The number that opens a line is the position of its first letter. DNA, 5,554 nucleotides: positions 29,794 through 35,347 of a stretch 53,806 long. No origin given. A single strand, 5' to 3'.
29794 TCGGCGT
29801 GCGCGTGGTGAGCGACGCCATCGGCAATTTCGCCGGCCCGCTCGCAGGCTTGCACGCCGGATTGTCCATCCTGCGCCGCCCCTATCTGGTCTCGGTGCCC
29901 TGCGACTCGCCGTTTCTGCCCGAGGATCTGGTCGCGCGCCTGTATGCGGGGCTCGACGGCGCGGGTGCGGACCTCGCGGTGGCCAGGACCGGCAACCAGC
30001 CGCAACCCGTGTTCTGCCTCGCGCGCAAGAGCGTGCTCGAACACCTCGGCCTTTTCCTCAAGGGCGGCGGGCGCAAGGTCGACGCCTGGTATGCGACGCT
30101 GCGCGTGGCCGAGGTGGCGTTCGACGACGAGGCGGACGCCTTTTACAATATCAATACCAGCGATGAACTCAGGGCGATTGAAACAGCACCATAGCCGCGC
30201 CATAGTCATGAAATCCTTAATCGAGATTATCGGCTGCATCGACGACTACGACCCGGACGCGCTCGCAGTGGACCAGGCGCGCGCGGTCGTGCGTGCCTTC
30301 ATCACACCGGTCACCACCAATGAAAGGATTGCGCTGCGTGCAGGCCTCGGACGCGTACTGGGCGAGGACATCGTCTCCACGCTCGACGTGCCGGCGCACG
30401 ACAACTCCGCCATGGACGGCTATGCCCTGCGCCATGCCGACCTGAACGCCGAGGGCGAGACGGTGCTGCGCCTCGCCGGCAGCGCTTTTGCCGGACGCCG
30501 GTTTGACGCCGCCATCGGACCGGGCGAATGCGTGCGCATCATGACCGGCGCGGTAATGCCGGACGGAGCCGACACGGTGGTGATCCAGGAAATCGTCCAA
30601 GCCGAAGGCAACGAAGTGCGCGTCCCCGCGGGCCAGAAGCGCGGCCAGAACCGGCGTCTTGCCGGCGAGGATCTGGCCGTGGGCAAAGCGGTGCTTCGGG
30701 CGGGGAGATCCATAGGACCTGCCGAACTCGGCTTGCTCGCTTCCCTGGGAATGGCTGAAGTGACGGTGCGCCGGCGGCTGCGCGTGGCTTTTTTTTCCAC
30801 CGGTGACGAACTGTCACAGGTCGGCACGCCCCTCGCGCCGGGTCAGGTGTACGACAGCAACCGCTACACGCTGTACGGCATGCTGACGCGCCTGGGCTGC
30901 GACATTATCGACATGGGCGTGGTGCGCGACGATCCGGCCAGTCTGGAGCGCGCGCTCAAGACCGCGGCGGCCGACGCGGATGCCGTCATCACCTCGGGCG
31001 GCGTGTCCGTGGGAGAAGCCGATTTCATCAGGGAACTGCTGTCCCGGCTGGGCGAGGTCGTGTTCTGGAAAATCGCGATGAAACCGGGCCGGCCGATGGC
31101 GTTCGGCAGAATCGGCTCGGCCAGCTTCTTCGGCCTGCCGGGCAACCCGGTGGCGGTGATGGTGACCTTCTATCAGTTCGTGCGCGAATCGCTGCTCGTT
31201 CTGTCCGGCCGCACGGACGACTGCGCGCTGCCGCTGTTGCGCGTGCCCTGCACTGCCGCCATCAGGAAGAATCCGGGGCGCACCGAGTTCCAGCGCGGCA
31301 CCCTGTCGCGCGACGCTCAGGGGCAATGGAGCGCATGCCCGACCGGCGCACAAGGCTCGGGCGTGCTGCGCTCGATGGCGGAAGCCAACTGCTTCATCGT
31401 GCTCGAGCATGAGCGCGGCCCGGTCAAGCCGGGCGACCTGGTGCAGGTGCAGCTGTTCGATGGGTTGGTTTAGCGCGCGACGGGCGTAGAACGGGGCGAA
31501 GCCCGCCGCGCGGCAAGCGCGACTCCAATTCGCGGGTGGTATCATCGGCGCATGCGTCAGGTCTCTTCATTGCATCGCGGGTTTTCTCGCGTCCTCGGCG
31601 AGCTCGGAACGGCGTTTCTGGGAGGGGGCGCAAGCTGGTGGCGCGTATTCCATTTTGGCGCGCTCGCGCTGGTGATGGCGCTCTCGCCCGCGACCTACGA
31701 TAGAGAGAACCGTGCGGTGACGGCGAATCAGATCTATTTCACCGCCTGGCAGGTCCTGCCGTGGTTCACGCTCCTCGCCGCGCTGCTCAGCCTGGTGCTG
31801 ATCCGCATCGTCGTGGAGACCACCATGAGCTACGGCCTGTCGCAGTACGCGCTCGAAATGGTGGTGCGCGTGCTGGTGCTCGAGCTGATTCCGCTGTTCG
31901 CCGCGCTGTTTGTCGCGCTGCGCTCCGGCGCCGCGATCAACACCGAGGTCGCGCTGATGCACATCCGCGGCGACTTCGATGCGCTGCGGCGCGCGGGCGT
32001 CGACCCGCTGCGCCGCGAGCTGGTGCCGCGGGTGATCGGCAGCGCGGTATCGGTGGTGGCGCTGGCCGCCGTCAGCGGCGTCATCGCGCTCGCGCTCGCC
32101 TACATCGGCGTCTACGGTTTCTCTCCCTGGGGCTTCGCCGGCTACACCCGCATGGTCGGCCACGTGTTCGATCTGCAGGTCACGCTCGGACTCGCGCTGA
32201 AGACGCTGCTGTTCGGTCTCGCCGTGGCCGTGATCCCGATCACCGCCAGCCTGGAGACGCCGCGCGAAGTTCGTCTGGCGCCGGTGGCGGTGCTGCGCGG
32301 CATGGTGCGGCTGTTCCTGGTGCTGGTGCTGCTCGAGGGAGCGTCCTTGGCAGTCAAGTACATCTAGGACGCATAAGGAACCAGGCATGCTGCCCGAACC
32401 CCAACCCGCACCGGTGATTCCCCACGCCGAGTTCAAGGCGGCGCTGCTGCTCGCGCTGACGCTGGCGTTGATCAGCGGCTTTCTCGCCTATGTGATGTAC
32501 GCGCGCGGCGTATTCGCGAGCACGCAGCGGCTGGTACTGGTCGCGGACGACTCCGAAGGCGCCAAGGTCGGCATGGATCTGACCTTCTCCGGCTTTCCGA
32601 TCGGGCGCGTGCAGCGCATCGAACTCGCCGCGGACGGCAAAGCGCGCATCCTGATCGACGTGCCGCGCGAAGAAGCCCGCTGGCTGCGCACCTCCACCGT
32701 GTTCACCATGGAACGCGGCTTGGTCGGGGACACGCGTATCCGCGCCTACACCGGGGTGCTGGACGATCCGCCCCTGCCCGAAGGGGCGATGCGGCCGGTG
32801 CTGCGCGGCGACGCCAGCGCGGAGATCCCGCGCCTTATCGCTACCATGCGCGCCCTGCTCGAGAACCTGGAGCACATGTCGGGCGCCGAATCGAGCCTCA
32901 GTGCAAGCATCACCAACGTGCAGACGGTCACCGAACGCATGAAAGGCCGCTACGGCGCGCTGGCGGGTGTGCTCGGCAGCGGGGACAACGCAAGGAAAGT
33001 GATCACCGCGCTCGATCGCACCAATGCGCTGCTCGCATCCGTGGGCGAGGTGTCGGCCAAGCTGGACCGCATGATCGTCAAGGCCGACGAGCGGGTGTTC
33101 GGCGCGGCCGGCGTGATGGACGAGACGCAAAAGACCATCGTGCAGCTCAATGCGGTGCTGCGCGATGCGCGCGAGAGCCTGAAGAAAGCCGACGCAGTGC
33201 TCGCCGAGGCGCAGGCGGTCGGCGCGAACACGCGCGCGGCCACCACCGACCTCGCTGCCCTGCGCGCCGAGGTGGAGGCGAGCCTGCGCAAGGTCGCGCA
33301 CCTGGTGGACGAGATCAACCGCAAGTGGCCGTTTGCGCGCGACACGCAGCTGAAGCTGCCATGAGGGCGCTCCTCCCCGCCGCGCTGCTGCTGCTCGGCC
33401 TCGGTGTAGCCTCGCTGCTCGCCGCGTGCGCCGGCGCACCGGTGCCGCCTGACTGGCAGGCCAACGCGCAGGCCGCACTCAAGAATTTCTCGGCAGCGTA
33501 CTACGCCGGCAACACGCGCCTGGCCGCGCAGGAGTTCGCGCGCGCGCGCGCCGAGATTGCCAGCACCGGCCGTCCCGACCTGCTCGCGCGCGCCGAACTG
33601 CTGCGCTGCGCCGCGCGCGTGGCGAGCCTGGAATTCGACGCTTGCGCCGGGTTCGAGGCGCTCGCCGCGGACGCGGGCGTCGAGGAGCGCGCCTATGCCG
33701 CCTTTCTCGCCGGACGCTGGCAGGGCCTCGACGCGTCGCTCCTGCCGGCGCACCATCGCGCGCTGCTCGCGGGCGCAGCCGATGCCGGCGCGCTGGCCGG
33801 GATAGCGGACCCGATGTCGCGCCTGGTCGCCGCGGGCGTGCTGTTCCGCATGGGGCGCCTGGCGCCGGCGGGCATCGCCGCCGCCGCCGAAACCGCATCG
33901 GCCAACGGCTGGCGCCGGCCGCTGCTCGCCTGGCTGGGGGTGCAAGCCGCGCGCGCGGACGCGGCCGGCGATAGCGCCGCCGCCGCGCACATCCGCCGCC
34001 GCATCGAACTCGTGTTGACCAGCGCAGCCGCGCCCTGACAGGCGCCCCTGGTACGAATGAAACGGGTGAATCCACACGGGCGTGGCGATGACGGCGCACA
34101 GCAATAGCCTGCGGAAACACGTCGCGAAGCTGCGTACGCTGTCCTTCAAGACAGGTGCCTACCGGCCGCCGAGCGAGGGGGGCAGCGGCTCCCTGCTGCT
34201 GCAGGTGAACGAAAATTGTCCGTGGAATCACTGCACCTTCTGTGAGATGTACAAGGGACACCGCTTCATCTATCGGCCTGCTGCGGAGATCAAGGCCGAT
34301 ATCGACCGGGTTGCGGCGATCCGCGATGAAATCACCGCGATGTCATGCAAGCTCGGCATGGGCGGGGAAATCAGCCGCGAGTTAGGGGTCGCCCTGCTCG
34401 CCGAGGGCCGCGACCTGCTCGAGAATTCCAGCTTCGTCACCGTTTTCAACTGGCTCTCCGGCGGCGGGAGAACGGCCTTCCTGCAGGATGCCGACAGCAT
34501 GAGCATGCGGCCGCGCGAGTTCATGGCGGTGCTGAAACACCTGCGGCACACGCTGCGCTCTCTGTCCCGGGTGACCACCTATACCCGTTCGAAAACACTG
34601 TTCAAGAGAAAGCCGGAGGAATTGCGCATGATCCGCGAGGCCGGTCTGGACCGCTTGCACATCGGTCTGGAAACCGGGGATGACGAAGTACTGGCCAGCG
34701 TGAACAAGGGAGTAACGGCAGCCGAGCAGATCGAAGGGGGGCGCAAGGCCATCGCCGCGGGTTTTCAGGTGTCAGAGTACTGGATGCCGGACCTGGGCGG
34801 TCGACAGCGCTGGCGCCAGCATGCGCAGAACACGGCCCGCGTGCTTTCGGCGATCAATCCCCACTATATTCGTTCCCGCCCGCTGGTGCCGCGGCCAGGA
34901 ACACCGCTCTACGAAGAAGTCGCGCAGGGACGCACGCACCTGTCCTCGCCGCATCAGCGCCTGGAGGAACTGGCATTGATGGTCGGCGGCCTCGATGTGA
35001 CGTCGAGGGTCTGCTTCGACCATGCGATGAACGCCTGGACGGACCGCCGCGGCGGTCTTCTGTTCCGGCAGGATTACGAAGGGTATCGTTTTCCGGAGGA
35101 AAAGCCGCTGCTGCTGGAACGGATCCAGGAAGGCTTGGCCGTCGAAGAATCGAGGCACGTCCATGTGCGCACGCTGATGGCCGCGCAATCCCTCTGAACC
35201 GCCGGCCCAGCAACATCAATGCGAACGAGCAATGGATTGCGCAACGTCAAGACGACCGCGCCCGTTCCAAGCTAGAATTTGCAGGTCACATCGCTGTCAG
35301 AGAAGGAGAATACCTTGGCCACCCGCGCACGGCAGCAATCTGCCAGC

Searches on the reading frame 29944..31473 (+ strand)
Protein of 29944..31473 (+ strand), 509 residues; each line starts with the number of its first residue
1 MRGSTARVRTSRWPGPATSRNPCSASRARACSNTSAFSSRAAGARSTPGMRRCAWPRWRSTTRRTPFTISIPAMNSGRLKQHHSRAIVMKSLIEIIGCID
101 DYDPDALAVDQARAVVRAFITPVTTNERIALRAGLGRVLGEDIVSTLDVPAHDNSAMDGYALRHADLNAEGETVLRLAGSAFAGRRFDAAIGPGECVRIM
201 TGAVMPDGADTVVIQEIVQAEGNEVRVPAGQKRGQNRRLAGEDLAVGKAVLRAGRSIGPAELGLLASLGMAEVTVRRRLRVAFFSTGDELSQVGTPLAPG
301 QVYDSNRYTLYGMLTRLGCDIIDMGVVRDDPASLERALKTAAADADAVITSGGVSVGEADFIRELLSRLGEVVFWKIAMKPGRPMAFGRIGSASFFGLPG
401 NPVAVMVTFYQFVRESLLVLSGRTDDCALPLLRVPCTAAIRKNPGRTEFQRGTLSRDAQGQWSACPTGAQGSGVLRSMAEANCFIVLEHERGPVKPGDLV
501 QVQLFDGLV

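Call 10: search_protein_families(library=pfam, proteins=[window:29944-31473:+], max_evalue=0.00001)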
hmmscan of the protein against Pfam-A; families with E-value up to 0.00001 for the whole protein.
window:29944-31473:+ (509 aa): 3 families
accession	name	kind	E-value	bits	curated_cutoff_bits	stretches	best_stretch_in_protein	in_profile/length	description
PF03453.22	MoeA_N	-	1.2e-44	152.2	30.8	1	108-269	2-160/160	MoeA N-terminal region (domain I and II)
PF00994.29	MoCF_biosynth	-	3.7e-35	121.2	26.6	1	284-416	3-141/144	Probable molybdopterin binding domain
PF03454.20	MoeA_C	-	2.4e-21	76.2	22.1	1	433-505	1-72/72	MoeA C-terminal region (domain IV)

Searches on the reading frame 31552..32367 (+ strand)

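Call 10: search_protein_families(library=pfam, proteins=[window:31552-32367:+], max_evalue=0.00001)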
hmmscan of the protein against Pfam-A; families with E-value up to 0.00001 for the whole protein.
window:31552-32367:+ (271 aa): 1 family
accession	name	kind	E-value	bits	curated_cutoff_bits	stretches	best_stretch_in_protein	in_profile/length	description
PF02405.21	MlaE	-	4.9e-37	128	22.5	1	58-262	2-206/212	Permease MlaE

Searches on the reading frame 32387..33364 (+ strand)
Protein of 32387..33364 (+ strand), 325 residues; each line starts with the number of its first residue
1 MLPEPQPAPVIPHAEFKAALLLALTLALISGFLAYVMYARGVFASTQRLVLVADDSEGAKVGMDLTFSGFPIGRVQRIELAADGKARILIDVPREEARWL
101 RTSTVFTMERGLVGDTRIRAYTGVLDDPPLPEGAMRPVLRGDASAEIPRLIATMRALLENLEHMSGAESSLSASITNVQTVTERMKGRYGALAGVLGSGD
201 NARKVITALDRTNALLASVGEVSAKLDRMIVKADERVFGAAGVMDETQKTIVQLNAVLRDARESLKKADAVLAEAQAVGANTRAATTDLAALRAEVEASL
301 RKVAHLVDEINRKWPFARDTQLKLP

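Call 10: search_protein_families(library=pfam, proteins=[window:32387-33364:+], max_evalue=0.00001)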
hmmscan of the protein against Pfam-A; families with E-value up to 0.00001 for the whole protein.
window:32387-33364:+ (325 aa): 1 family
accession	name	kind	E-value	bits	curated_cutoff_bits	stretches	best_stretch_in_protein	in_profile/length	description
PF02470.25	MlaD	-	3.9e-06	27.5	25.1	1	46-109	2-66/81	MlaD protein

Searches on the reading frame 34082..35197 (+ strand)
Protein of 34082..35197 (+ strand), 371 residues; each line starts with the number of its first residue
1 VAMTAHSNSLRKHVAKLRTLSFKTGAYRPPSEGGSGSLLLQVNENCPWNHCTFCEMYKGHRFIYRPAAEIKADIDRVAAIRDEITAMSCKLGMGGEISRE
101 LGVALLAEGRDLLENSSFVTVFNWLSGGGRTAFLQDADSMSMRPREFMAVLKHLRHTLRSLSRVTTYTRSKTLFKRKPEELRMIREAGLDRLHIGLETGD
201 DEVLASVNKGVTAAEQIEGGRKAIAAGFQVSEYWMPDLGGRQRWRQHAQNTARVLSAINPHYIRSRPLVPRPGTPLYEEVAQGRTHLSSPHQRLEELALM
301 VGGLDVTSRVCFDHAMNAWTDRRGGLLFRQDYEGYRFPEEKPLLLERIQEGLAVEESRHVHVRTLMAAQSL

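Call 10: search_protein_families(library=pfam, proteins=[window:34082-35197:+], max_evalue=0.00001)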
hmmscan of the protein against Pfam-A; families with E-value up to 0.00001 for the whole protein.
window:34082-35197:+ (371 aa): 1 family
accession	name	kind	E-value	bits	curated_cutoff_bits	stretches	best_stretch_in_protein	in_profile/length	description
PF04055.27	Radical_SAM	-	1.6e-12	48.3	29.5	1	160-230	76-143/166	Radical SAM superfamily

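Call 39: search_protein_families(library=ncbifam, proteins=[window:34082-35197:+], max_evalue=0.0001)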
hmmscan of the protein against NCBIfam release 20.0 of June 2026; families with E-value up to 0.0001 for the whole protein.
window:34082-35197:+ (371 aa): 3 families
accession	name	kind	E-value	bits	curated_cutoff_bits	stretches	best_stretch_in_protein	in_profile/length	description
TIGR03471.1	HpnJ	equivalog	3.8e-09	35.9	577.6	1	177-282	286-389/472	hopanoid biosynthesis associated radical SAM protein HpnJ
TIGR02026.1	BchE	equivalog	2.4e-05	23.4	481.35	1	167-282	277-389/497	magnesium-protoporphyrin IX monomethyl ester anaerobic oxidative cyclase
TIGR01211.1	ELP3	subfamily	9e-05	21.1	350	0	178-284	206-313/522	tRNA uridine(34) 5-carboxymethylaminomethyl modification radical SAM/GNAT enzyme Elp3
